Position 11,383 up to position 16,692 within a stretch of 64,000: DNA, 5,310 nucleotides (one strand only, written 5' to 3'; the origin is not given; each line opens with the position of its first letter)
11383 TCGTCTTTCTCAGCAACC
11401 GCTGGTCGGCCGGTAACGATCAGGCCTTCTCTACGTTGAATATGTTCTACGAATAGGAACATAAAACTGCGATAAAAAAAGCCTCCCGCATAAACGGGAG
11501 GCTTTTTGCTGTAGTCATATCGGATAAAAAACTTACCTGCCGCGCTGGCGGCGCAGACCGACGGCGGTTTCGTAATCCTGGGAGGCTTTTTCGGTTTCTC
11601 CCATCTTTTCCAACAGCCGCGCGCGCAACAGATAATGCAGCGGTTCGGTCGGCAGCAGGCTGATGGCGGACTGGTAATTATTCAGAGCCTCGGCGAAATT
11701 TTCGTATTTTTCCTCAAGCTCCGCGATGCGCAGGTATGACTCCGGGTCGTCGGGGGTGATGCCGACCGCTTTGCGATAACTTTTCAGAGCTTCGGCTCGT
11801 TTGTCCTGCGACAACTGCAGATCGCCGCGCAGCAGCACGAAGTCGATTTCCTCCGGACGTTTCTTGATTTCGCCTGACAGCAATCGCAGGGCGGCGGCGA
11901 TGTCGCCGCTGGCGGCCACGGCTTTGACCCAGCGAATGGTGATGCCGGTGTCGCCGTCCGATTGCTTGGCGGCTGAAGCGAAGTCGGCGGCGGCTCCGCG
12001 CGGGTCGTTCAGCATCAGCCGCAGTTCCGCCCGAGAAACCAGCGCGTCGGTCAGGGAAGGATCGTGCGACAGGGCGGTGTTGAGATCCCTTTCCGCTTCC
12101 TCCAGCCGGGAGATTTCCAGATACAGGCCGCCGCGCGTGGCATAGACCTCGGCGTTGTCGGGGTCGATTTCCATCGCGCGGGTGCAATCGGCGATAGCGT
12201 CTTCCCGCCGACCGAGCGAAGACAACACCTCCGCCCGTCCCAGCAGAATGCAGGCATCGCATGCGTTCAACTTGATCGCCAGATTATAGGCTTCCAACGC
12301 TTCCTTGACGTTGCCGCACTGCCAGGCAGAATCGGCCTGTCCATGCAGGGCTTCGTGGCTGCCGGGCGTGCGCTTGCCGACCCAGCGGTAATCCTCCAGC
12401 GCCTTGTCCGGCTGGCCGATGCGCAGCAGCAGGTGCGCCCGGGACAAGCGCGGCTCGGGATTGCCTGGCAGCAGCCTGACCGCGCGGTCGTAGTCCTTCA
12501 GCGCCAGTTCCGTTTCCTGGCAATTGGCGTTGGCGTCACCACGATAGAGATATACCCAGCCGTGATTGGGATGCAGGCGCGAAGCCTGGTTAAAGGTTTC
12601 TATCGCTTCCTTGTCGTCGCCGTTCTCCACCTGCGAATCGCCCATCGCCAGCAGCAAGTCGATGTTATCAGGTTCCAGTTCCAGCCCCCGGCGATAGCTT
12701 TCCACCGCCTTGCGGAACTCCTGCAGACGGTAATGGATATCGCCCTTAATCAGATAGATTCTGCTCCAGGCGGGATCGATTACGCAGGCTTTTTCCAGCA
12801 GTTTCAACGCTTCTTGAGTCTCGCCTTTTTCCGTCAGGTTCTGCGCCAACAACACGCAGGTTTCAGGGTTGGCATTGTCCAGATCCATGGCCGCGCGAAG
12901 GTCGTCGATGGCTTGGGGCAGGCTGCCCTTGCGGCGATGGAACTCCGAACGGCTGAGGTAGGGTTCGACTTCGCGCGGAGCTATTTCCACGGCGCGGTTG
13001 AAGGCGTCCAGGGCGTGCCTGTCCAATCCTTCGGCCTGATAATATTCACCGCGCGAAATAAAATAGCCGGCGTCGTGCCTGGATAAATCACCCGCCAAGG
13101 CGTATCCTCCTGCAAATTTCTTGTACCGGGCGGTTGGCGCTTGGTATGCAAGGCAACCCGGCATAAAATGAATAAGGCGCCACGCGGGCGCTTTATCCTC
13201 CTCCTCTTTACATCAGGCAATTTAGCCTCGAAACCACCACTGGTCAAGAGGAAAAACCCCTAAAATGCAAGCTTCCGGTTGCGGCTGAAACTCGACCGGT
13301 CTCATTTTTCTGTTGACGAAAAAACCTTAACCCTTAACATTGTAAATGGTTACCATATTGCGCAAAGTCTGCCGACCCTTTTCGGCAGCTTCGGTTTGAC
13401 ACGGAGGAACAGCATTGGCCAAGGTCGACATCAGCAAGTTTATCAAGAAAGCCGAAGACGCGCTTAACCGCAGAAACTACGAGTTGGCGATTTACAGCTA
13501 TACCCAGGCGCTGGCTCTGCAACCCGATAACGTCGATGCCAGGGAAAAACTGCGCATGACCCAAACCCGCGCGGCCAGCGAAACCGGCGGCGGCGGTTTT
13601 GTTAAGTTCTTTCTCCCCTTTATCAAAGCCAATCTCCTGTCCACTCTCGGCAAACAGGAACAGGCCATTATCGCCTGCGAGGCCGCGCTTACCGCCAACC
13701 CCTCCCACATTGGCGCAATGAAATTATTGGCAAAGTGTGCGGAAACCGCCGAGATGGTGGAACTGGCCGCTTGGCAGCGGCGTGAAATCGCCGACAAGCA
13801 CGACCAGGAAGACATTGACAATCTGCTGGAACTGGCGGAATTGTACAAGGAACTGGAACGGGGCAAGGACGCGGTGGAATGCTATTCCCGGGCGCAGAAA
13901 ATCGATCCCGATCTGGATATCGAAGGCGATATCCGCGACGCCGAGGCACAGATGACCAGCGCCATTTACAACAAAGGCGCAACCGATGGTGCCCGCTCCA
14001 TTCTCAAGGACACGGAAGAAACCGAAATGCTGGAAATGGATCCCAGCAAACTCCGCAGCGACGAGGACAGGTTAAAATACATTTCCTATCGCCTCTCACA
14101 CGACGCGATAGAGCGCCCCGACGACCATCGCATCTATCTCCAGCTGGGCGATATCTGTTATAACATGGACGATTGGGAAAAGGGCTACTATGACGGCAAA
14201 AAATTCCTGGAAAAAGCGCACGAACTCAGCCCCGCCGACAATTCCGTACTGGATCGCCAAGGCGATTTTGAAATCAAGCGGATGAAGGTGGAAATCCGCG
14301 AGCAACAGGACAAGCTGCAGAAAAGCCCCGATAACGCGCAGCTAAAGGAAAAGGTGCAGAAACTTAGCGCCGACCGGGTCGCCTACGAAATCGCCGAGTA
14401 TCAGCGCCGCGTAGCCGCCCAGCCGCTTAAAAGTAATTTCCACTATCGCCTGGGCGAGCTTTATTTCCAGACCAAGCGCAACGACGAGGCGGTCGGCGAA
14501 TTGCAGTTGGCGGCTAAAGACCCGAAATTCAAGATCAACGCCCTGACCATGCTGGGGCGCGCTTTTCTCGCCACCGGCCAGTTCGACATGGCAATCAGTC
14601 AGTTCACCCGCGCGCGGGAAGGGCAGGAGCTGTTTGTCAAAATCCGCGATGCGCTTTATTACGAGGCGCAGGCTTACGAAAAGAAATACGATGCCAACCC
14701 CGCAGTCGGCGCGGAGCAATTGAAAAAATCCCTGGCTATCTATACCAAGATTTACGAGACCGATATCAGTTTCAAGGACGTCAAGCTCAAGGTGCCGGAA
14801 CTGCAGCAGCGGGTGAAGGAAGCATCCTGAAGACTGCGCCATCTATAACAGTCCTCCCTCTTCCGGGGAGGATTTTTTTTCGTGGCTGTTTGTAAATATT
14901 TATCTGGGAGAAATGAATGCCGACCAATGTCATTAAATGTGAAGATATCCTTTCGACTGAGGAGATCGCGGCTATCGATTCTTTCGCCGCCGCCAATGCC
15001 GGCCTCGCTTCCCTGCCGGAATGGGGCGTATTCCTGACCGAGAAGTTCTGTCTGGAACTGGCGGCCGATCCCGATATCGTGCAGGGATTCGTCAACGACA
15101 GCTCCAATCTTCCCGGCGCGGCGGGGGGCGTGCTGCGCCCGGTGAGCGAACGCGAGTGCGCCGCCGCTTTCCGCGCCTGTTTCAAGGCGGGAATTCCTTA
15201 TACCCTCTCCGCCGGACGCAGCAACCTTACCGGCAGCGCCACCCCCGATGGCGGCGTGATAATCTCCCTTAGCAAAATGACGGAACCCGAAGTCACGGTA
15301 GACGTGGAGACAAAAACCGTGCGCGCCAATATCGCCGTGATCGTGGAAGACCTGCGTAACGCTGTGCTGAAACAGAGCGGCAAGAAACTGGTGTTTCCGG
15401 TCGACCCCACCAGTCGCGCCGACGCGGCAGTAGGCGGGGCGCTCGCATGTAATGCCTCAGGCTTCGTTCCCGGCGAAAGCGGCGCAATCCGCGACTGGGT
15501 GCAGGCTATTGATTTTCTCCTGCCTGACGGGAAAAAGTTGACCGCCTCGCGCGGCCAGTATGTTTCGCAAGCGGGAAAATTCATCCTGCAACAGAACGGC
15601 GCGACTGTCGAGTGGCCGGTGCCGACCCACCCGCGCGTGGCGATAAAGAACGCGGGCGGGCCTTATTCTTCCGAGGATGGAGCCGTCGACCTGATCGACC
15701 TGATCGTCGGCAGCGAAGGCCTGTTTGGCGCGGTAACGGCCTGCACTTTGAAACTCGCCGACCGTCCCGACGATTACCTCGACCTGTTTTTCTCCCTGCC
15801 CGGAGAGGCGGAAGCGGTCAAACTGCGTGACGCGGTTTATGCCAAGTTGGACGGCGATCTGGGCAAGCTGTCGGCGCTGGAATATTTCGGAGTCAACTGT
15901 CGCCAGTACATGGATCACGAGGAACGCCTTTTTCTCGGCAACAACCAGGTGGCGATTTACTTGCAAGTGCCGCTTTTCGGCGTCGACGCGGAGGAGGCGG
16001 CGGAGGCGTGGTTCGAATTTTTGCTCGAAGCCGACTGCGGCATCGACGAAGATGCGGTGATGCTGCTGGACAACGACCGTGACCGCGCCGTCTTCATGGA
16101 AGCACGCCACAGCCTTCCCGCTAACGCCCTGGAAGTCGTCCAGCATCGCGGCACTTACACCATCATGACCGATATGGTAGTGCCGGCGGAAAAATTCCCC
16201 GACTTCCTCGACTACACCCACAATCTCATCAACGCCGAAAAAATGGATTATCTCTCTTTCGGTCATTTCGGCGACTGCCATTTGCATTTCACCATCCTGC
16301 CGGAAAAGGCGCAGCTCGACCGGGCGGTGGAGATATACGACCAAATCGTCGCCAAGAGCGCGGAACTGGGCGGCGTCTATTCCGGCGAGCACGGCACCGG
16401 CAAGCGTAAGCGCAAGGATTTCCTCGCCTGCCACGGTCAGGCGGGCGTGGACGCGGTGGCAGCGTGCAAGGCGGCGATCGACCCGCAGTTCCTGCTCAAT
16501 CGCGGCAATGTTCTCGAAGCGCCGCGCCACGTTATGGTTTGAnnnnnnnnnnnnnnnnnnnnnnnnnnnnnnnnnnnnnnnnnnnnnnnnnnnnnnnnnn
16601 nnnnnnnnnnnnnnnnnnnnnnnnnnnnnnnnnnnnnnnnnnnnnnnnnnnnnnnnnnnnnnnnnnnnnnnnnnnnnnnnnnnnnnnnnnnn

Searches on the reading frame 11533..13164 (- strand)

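Call 88: search_protein_families(library=pfam, proteins=[window:11533-13164:-], max_evalue=0.0001)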
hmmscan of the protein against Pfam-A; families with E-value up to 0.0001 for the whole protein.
window:11533-13164:- (543 aa): 29 families (the best 25 are shown)
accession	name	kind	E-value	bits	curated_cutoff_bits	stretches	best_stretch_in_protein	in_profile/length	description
PF07719.23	TPR_2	-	2.9e-53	174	27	1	136-167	3-34/34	Tetratricopeptide repeat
PF00515.34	TPR_1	-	1.5e-52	173.8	27.8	1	135-167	2-34/34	Tetratricopeptide repeat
PF13414.12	TPR_11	-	1.6e-48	162.6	26.8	1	141-182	1-42/42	TPR repeat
PF13181.12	TPR_8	-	1.7e-44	146.6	25.7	0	135-167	2-34/34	Tetratricopeptide repeat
PF13428.12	TPR_14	-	4.9e-40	132.3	23.5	0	136-176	3-43/44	Tetratricopeptide repeat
PF14559.12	TPR_19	-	7.8e-38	129.1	25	3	318-370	5-57/68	Tetratricopeptide repeat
PF13432.12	TPR_16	-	2.2e-36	124.3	32.7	3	241-299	2-60/65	Tetratricopeptide repeat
PF13431.12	TPR_17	-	7.3e-33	110.5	24.4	0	327-358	2-33/34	Tetratricopeptide repeat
PF23914.1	TPR_CcmH_CycH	-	3.7e-24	85.8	42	0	201-298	51-149/158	Cytochrome c-type biogenesis protein H TPR domain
PF13371.12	TPR_9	-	3.4e-23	81.9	35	1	319-379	10-70/73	Tetratricopeptide repeat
PF13424.12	TPR_12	-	7.3e-22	77.8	30.1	1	304-366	3-73/77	Tetratricopeptide repeat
PF13429.12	TPR_15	-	5.4e-19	69.1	26.2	1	204-324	148-268/280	Tetratricopeptide repeat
PF12569.14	NatA_aux_su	-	2.7e-16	60.1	33.3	0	107-196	11-101/515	N-terminal acetyltransferase A, auxiliary subunit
PF13174.12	TPR_6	-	3.2e-15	56.1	26.3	0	170-201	2-33/33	Tetratricopeptide repeat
PF12895.13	ANAPC3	-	3.3e-14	53.4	27.2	0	68-126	25-82/82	Anaphase-promoting complex, cyclosome, subunit 3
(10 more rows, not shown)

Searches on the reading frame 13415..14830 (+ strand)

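Call 88: search_protein_families(library=pfam, proteins=[window:13415-14830:+], max_evalue=0.0001)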
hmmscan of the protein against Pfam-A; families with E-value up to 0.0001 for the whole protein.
window:13415-14830:+ (471 aa): 11 families
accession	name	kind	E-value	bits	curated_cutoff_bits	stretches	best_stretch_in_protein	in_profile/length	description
PF00515.34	TPR_1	-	2.5e-19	68.7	27.8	0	139-166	6-33/34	Tetratricopeptide repeat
PF07719.23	TPR_2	-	6.1e-19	67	27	0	137-166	4-33/34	Tetratricopeptide repeat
PF13181.12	TPR_8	-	3.8e-17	61.3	25.7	0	71-98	7-34/34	Tetratricopeptide repeat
PF13428.12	TPR_14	-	3e-14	52.5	23.5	0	72-107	8-43/44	Tetratricopeptide repeat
PF13432.12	TPR_16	-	3.7e-13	50.1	32.7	0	327-368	18-58/65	Tetratricopeptide repeat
PF13414.12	TPR_11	-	2.3e-11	43.6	26.8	0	21-46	9-34/42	TPR repeat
PF14559.12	TPR_19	-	3.5e-11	43.7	25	0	128-166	19-57/68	Tetratricopeptide repeat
PF13431.12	TPR_17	-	3e-09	36.9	24.4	0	365-394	5-33/34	Tetratricopeptide repeat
PF13424.12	TPR_12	-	4.9e-08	33.5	30.1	0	344-403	7-74/77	Tetratricopeptide repeat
PF13176.12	TPR_7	-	1.4e-06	28.4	27.9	0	376-399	1-24/36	Tetratricopeptide repeat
PF23914.1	TPR_CcmH_CycH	-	4.1e-05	23.9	42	0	111-202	29-115/158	Cytochrome c-type biogenesis protein H TPR domain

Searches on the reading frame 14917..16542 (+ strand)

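Call 88: search_protein_families(library=pfam, proteins=[window:14917-16542:+], max_evalue=0.0001)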
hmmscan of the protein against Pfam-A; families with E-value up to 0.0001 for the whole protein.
window:14917-16542:+ (541 aa): 2 families
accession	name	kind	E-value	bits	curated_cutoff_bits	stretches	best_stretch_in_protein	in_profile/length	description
PF02913.24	FAD-oxidase_C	-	7.9e-31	108.1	21.2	1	360-532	78-248/248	FAD linked oxidases, C-terminal domain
PF01565.28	FAD_binding_4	-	4.7e-22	78.6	26.4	1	71-209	3-137/139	FAD binding domain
